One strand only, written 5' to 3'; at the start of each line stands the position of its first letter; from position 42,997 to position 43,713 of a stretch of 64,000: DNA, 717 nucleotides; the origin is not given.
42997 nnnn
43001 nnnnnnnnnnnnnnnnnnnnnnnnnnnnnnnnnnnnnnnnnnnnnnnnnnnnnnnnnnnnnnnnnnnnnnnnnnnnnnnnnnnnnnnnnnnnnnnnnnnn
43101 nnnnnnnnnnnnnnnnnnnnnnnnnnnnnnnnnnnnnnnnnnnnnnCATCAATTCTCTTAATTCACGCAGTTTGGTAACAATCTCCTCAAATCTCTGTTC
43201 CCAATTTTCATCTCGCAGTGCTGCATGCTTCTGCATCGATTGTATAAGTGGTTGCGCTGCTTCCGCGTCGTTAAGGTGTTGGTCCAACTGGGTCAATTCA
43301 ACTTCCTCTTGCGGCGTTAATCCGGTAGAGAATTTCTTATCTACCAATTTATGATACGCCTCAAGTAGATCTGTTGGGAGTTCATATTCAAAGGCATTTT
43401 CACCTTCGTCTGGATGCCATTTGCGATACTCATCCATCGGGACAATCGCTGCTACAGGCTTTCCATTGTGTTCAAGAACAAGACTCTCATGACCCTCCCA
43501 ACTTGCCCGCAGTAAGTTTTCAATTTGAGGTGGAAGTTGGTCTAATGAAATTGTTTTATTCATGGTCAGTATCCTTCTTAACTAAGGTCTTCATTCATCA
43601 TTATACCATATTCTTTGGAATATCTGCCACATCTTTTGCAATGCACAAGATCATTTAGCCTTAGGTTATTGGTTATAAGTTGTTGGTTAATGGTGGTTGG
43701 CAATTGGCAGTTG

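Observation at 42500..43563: Phd/YefM-type antitoxin gene translationally coupled to an HNH nuclease gene: candidate undescribed toxin-antitoxin or defence pair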

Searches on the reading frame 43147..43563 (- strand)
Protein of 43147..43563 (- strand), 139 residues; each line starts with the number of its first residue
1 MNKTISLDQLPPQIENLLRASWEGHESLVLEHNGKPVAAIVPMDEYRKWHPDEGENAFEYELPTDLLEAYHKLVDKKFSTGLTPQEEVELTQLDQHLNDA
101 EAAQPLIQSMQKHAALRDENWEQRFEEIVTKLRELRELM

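Call 3: search_protein_families(library=pfam, proteins=[window:43147-43563:-], max_evalue=1)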
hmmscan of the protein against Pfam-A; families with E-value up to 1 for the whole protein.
window:43147-43563:- (139 aa): 2 families
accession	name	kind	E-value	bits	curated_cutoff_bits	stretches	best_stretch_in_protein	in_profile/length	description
PF02604.26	PhdYeFM_antitox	-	2.3e-07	30.9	29.8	1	3-50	2-49/74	Antitoxin Phd_YefM, type II toxin-antitoxin system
PF23189.1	UPF0261_C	-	0.19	11.4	27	1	69-112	175-216/218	Uncharacterised protein family (UPF0261) C-terminal domain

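Call 4: search_protein_families(library=padloc, proteins=[window:43147-43563:-], max_evalue=1)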
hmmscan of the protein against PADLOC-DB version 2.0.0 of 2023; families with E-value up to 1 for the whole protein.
window:43147-43563:- (139 aa): 1 family
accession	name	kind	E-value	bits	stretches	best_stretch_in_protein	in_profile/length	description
PDLC01869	CARF3--CARF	-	0.024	12.2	1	57-135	161-238/266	-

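Call 5: search_protein_families(library=ncbifam, proteins=[window:43147-43563:-], max_evalue=1)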
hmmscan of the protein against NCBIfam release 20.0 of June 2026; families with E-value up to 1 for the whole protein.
window:43147-43563:- (139 aa): 3 families
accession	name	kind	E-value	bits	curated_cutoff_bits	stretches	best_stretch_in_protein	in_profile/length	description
TIGR01552.1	phd_fam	subfamily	1.8e-05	24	20.8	1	4-49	1-45/53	type II toxin-antitoxin system prevent-host-death family antitoxin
NF002674.0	PRK02399.1-2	subfamily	0.01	14.6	335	1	35-118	333-405/410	hypothetical protein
NF008368.0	PRK11166.1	equivalog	0.021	14.6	257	1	95-138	70-112/217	protein phosphatase CheZ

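Call 7: find_homologous_proteins(query=window:43147-43563:-)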
Query window:43147-43563:- (139 aa): 178 proteins with E <= 0.001 among 192 candidates; the best 120 are listed.
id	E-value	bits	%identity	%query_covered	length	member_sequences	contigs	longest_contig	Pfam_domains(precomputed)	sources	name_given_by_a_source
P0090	1.2e-85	302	99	100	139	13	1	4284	PF02604.27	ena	-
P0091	6.9e-77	274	90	100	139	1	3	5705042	PF02604.27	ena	-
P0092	2.1e-76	272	89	100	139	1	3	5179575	-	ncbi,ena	-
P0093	7.5e-76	271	88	100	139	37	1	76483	PF02604.27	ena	-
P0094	1.8e-75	269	86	100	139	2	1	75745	PF02604.27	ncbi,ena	-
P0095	4.6e-75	268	86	100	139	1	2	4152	PF02604.27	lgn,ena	-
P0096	2.0e-74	266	86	100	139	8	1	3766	PF02604.27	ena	-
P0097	2.6e-74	266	86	100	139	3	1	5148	PF02604.27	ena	-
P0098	9.2e-74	264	86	100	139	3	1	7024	PF02604.27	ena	-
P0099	9.4e-74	264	86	100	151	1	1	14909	PF02604.27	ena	-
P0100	9.4e-74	264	87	99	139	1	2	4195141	PF02604.27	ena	-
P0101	1.2e-73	264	85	100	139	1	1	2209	PF02604.27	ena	-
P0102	1.4e-73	263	86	100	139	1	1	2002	PF02604.27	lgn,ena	-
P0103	1.8e-73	263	88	100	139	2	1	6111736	PF02604.27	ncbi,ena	-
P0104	2.0e-73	263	86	100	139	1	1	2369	PF02604.27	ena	-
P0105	2.5e-73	262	88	100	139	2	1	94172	PF02604.27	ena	-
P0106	5.0e-73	261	86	98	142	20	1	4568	PF02604.27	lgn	-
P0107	6.6e-73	261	86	100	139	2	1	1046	PF02604.27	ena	-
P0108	8.3e-73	261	83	100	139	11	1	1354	PF02604.27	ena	-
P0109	9.4e-73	261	86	100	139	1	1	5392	PF02604.27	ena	-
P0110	1.3e-72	260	86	100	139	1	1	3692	PF02604.27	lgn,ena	-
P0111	1.9e-72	260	83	100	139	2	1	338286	PF02604.27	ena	-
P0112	1.9e-72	260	87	100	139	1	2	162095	PF02604.27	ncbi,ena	-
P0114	4.8e-72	258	85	100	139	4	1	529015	PF02604.27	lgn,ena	-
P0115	5.1e-72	258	84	100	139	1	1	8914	PF02604.27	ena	-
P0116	5.6e-72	258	86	100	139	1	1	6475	PF02604.27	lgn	-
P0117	7.0e-72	258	86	100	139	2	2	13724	PF02604.27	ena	-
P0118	1.0e-71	257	85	100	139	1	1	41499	PF02604.27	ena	-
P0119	1.2e-71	257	87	98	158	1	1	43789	PF02604.27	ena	-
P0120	1.4e-71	257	86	100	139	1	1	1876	PF02604.27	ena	-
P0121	1.5e-71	257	86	100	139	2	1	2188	PF02604.27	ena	-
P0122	2.1e-71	256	86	100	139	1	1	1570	PF02604.27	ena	-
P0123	2.3e-71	256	84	100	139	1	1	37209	PF02604.27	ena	-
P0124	2.7e-71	256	85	100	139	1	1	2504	PF02604.27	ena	-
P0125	3.1e-71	256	83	100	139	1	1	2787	PF02604.27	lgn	-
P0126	4.5e-71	255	85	98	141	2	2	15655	PF02604.27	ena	-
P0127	5.1e-71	255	85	100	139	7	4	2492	PF02604.27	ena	-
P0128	8.3e-71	254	83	100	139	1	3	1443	PF02604.27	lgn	-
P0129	1.5e-70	253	83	99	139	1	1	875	PF02604.27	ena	-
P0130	2.4e-70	253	83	100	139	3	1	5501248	PF02604.27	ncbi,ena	-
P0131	2.7e-70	253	82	100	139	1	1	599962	PF02604.27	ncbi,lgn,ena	-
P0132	2.7e-70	253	86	98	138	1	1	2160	PF02604.27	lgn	-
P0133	3.1e-70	252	83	100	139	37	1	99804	PF02604.27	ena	-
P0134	4.3e-70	252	82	100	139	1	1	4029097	PF02604.27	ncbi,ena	-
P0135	8.8e-70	251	83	99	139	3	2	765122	PF02604.27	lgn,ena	-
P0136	9.4e-70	251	83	100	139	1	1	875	PF02604.27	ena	-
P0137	1.0e-69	251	84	100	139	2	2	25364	PF02604.27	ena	-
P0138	1.1e-69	251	84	100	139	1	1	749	PF02604.27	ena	-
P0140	2.0e-69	250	83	100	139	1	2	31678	PF02604.27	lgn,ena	-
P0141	9.6e-69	248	83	98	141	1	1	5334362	PF02604.27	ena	-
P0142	1.1e-68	247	82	100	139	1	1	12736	PF02604.27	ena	-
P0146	3.2e-68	246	85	94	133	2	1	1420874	PF02604.27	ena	-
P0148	4.1e-68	246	81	100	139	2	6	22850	PF02604.27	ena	-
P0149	5.0e-68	245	79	100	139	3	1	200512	PF02604.27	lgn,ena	-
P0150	1.0e-67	244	84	96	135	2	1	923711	PF02604.27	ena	-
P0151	1.4e-67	244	80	100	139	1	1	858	PF02604.27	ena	-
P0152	2.2e-67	243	85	94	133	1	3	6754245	PF02604.27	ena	-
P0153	4.3e-67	242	81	100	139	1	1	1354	PF02604.27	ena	-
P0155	1.2e-66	241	80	99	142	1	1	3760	PF02604.27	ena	-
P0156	1.7e-66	240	79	100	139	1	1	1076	PF02604.27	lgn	-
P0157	1.9e-66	240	79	100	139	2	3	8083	PF02604.27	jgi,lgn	jgi:antitoxin (DNA-binding transcriptional repressor) of toxin-antitoxin stability system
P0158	1.3e-65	238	78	100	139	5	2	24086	PF02604.27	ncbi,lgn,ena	-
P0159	1.9e-65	237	80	100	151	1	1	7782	PF02604.27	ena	-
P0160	2.5e-65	237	78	100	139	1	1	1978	PF02604.27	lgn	-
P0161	4.1e-65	236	78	100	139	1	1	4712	PF02604.27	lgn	-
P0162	6.8e-65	235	78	100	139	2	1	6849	PF02604.27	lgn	-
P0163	1.2e-64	234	80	100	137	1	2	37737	PF02604.27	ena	-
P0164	1.8e-64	234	78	100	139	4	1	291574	PF02604.27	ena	-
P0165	2.7e-64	233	77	100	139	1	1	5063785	PF02604.27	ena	-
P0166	2.7e-64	233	77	100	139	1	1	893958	PF02604.27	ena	-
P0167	2.9e-64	233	78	100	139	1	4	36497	PF02604.27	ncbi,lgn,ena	-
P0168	3.1e-64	233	76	100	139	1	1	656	PF02604.27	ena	-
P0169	3.5e-64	233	77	100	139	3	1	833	PF02604.27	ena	-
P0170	3.8e-64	233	76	100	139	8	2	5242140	PF02604.27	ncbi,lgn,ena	-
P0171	3.8e-64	233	78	100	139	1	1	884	PF02604.27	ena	-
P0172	3.9e-64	233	76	100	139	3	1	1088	PF02604.27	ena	-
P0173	6.8e-64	232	76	100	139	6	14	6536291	PF02604.27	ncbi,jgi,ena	-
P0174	7.6e-64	232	76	100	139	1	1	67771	PF02604.27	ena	-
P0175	8.2e-64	232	76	100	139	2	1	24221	PF02604.27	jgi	-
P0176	8.6e-64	232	78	100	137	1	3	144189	PF02604.27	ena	-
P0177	1.2e-63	231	78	100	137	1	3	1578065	PF02604.27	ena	-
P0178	1.3e-63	231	76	100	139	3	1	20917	PF02604.27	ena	-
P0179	1.3e-63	231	76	100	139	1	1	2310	PF02604.27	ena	-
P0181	2.0e-63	230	78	100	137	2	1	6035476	PF02604.27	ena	-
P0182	2.9e-63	230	78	100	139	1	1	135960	PF02604.27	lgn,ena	-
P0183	4.4e-63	229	76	100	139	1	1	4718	PF02604.27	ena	-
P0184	4.8e-63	229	76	100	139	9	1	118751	PF02604.27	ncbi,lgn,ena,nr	ncbi:MAG: hypothetical protein OXL96_15175 [Candidatus Poribacteria bacterium]|nr:hypothetical prote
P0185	8.7e-63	228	75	100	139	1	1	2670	PF02604.27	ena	-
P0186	1.2e-62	228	75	100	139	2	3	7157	PF02604.27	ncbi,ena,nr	ncbi:MAG: hypothetical protein OXI24_14230 [Candidatus Poribacteria bacterium]|nr:hypothetical prote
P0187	1.4e-62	228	78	100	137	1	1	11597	PF02604.27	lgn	-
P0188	1.8e-62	227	76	99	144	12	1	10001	PF02604.27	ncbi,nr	ncbi:type II toxin-antitoxin system Phd/YefM family antitoxin [Candidatus Poribacteria bacterium]|nr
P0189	2.2e-62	227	77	100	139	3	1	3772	PF02604.27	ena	-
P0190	2.9e-62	227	78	100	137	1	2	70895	PF02604.27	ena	-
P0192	5.7e-62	226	75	100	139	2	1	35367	PF02604.27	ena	-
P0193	6.1e-62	226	78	99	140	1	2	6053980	PF02604.27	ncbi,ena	-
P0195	1.3e-61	225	76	100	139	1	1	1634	PF02604.27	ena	-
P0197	2.2e-61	224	74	99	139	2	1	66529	PF02604.27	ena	-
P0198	2.3e-61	224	75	99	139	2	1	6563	PF02604.27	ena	-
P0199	2.5e-61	224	75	100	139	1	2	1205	PF02604.27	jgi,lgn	-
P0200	2.9e-61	223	75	100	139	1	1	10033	PF02604.27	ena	-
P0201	6.5e-61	222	75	100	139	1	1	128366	PF02604.27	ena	-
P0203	7.7e-61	222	74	99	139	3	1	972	PF02604.27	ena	-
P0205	1.2e-60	221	75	99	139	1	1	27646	PF02604.27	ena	-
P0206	1.2e-60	221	75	99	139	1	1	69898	PF02604.27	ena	-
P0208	2.7e-60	220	72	100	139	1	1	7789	PF02604.27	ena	-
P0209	5.7e-60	219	73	100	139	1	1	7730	PF02604.27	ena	-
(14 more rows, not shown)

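Call 18: search_solved_structures(query=window:43147-43563:-, max_evalue=1, show_alignments=2)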
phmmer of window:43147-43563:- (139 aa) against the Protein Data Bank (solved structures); distinct sequences matched with E-value up to 1: 1.
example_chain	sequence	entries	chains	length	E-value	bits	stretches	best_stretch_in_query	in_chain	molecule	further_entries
7rcw_A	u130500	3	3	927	0.088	16.2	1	51-132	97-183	Penicillin-binding protein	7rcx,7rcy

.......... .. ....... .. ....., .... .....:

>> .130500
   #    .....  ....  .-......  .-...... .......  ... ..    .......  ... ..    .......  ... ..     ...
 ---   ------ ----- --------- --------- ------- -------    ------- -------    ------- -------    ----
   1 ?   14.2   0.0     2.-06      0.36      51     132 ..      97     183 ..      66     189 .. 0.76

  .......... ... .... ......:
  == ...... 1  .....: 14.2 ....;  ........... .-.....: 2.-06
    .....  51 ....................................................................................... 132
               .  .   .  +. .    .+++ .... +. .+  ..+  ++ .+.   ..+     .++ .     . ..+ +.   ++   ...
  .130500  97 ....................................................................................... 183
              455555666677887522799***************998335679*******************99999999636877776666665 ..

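Call 53: predict_structure(alignment_id=A3)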
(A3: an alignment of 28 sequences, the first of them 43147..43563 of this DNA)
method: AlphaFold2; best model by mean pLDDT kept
length: 139 residues; sequences in the alignment: 28
mean_pLDDT: 65.2   pTM: 0.34
mean pLDDT of the five models: 65.2, 63.1, 59.6, 58.9, 57.6
residues with pLDDT >= 90: 4; 70-90: 35; 50-70: 84; < 50: 16
segments of 3 or more residues with pLDDT < 50: 55-60, 107-114
pLDDT, mean of each block of 10 residues (from residue 1): 59 60 62 67 62 49 71 86 89 76 53 51 65 64
secondary structure, 60 per line:
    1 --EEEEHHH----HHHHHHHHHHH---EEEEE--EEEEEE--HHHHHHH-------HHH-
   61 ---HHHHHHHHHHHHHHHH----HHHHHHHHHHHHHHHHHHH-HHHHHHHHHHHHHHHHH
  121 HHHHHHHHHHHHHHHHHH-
elements in order: E3-6 H14-24 E28-32 E35-40 H43-49 H64-79 H84-102 H104-138

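Call 59: fold_search(model_id=the predicted structure, library=pdb)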
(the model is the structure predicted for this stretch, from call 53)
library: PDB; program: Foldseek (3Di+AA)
matches with E <= 10: 369; with E <= 0.001: 0
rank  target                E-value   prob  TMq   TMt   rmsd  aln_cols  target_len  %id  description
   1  3g5o_A                5.5e-03  0.99  0.33  0.46   8.1        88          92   12  The crystal structure of the toxin-antitoxin complex RelBE2 (Rv2865-2866) from Mycobacterium tuberculosis (released 2009-04-14)
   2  6jqy_D                1.3e-02  1.00  0.27  0.71   2.1        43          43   28  Crystal structure of N-terminal domain of VapB46 antitoxin from Mycobacterium tuberculosis (released 2020-04-08)
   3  6jqy_A                1.8e-02  1.00  0.27  0.69   2.1        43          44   28  Crystal structure of N-terminal domain of VapB46 antitoxin from Mycobacterium tuberculosis (released 2020-04-08)
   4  2a6q_B                2.6e-02  0.99  0.29  0.59   2.7        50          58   18  Crystal structure of YefM-YoeB complex (released 2005-08-23)
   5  6jqy_B                2.9e-02  1.00  0.26  0.72   1.8        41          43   29  Crystal structure of N-terminal domain of VapB46 antitoxin from Mycobacterium tuberculosis (released 2020-04-08)
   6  2odk_D                4.4e-02  0.99  0.30  0.69   2.2        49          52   16  Putative prevent-host-death protein from Nitrosomonas europaea (released 2007-01-23)
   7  2a6q_A                4.4e-02  0.66  0.23  0.35  12.3       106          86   17  Crystal structure of YefM-YoeB complex (released 2005-08-23)
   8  9g12_C                5.3e-02  0.90  0.32  0.48   8.2        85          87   13  Mycobacterium tuberculosis RelBE1 toxin-antitoxin system; rv1247c (relB1 antitoxin), rv1246c (relE1 toxin) (released 2025-12-17)
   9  2odk_A                5.7e-02  0.99  0.29  0.67   2.2        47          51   17  Putative prevent-host-death protein from Nitrosomonas europaea (released 2007-01-23)
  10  2odk_B                7.4e-02  0.98  0.28  0.68   2.1        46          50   17  Putative prevent-host-death protein from Nitrosomonas europaea (released 2007-01-23)
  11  7v5y_B                9.7e-02  0.96  0.28  0.43   2.4        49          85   16  Crystal structure of hexameric complex of Sa2YoeB-Sa2YefM toxin-antitoxin from Staphylococcus aureus (released 2021-12-15)
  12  3hs2_A                1.2e-01  0.95  0.28  0.61   2.3        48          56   19  Crystal structure of PHD truncated to residue 57 in an orthorhombic space group (released 2010-06-23)
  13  3d55_D                1.3e-01  0.57  0.28  0.44  11.3        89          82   13  Crystal structure of M. tuberculosis YefM antitoxin (released 2008-12-02)
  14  7v6w_D                1.4e-01  0.72  0.30  0.46   8.5        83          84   12  Crystal structure of heterohexameric Sa2YoeB-Sa2YefM complex bound to 26bp-DNA (released 2021-12-15)
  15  7v5y_A                1.8e-01  0.84  0.28  0.57   2.7        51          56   20  Crystal structure of hexameric complex of Sa2YoeB-Sa2YefM toxin-antitoxin from Staphylococcus aureus (released 2021-12-15)
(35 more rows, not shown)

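Call 89: find_encoding_contigs(protein=P0103, flank=2500, max_places=2)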
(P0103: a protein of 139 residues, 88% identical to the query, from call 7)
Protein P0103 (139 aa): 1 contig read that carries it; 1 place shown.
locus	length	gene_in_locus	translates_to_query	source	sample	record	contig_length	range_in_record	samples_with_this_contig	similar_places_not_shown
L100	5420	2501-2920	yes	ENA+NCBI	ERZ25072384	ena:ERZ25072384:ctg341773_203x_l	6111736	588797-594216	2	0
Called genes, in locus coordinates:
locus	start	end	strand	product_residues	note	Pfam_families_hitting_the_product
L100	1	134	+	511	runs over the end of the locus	PF00590:TP_methylase, PF02602:HEM4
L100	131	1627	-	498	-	-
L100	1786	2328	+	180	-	-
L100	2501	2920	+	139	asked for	PF02604:PhdYeFM_antitox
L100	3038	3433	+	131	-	PF14520:HHH_5 (faint), PF12836:HHH_3, PF00633:HHH, PF03934:T2SSK (weak), PF12826:HHH_2 (faint), PF14716:HHH_8 (faint)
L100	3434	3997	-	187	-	PF01812:5-FTHF_cyc-lig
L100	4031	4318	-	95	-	PF03319:EutN_CcmL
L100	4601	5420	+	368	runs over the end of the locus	PF00890:FAD_binding_2, PF01266:DAO, PF03486:HI0933_like (faint), PF07992:Pyr_redox_2 (faint), PF13450:NAD_binding_8 (weak)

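Call 90: find_encoding_contigs(protein=P0173, flank=2500, max_places=4)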
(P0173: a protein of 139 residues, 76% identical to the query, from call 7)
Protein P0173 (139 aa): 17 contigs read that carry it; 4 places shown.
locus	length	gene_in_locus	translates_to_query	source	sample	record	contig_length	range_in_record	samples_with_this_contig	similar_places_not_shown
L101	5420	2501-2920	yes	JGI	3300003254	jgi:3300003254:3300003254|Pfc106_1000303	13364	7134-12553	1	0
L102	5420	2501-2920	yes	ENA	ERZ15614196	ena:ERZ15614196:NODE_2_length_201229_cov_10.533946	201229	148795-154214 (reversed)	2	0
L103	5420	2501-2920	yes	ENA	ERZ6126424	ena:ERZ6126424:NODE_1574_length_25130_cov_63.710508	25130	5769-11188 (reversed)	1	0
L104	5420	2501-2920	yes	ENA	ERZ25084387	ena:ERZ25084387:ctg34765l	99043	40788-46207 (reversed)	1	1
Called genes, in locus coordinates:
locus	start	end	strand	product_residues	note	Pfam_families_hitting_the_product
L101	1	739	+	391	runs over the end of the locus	PF02384:N6_Mtase (faint)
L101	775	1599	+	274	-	PF01261:AP_endonuc_2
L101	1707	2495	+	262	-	PF01909:NTP_transf_2, PF18765:Polbeta, PF05168:HEPN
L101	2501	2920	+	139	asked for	PF02604:PhdYeFM_antitox (weak)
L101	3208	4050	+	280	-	PF14100:DUF6807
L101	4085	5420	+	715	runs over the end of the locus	?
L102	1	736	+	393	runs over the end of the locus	PF02384:N6_Mtase (faint)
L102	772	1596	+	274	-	PF01261:AP_endonuc_2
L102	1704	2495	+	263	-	PF01909:NTP_transf_2, PF18765:Polbeta, PF05168:HEPN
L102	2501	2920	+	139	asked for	PF02604:PhdYeFM_antitox (weak)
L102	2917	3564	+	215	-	PF01844:HNH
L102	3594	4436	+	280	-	PF14100:DUF6807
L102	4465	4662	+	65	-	-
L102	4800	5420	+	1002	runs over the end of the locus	PF07669:Eco57I (weak)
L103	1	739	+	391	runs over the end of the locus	PF02384:N6_Mtase (faint)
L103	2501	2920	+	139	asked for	PF02604:PhdYeFM_antitox (weak)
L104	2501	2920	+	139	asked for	PF02604:PhdYeFM_antitox (weak)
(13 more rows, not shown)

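Call 91: find_encoding_contigs(protein=P0091, flank=2500, max_places=2)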
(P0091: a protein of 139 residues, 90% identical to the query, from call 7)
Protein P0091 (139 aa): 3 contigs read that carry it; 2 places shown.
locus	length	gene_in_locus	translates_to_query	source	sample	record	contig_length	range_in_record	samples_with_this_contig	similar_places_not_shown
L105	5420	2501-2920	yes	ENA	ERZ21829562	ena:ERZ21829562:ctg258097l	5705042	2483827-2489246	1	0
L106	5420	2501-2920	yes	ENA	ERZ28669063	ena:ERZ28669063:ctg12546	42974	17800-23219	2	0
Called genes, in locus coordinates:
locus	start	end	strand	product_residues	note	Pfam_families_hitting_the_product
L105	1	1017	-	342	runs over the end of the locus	PF02615:Ldh_2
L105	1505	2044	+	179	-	-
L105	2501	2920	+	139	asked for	PF02604:PhdYeFM_antitox (weak)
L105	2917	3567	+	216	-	PF01844:HNH (weak)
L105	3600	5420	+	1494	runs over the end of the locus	PF24883:NPHP3_N (faint)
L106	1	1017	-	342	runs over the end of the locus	PF02615:Ldh_2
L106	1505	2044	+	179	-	-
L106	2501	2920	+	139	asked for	PF02604:PhdYeFM_antitox (weak)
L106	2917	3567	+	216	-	PF01844:HNH (weak)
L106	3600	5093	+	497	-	PF24883:NPHP3_N (faint), PF05729:NACHT (faint)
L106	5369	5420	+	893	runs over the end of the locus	-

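Call 93: find_encoding_contigs(protein=P0092, flank=1500, max_places=3)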
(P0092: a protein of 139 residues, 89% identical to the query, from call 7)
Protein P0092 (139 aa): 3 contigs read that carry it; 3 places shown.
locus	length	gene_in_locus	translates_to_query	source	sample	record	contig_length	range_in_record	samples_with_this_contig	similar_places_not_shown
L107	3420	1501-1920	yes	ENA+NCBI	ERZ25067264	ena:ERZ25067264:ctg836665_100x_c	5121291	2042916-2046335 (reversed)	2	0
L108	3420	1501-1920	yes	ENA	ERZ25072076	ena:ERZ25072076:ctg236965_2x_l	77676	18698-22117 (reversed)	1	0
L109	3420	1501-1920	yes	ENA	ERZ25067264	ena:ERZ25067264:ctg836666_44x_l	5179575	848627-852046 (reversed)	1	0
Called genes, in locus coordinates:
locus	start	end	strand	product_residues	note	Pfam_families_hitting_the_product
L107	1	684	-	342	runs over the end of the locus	PF02615:Ldh_2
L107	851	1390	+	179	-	-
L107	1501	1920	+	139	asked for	-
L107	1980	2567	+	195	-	PF01844:HNH (weak)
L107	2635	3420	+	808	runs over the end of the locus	PF05729:NACHT, PF22727:NCH2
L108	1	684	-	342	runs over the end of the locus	PF02615:Ldh_2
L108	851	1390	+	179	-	-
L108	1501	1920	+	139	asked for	-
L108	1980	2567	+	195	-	PF01844:HNH (weak)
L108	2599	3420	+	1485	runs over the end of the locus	PF05729:NACHT (weak), PF24883:NPHP3_N (faint)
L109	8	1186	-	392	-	PF02615:Ldh_2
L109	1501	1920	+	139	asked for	-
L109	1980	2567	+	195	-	PF01844:HNH (weak)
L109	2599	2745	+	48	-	-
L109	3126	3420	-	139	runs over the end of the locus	PF13340:DUF4096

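Call 94: find_encoding_contigs(protein=P0100, flank=1500, max_places=3)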
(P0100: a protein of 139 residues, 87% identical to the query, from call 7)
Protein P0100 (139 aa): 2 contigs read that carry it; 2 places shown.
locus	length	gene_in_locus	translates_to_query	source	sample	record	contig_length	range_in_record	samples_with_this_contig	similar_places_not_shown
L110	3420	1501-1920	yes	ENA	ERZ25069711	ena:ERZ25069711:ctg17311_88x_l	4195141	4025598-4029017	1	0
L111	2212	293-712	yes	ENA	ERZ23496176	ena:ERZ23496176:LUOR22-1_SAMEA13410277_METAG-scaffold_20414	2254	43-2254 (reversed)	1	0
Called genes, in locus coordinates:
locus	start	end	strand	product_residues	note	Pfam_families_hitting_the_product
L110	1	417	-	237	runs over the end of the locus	-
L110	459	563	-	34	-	-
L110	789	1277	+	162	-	-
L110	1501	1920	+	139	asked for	PF02604:PhdYeFM_antitox (weak)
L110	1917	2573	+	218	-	PF01844:HNH (weak)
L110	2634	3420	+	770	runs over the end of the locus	PF05729:NACHT, PF22727:NCH2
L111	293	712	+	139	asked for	PF02604:PhdYeFM_antitox (weak)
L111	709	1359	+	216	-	PF01844:HNH (weak)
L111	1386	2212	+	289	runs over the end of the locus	?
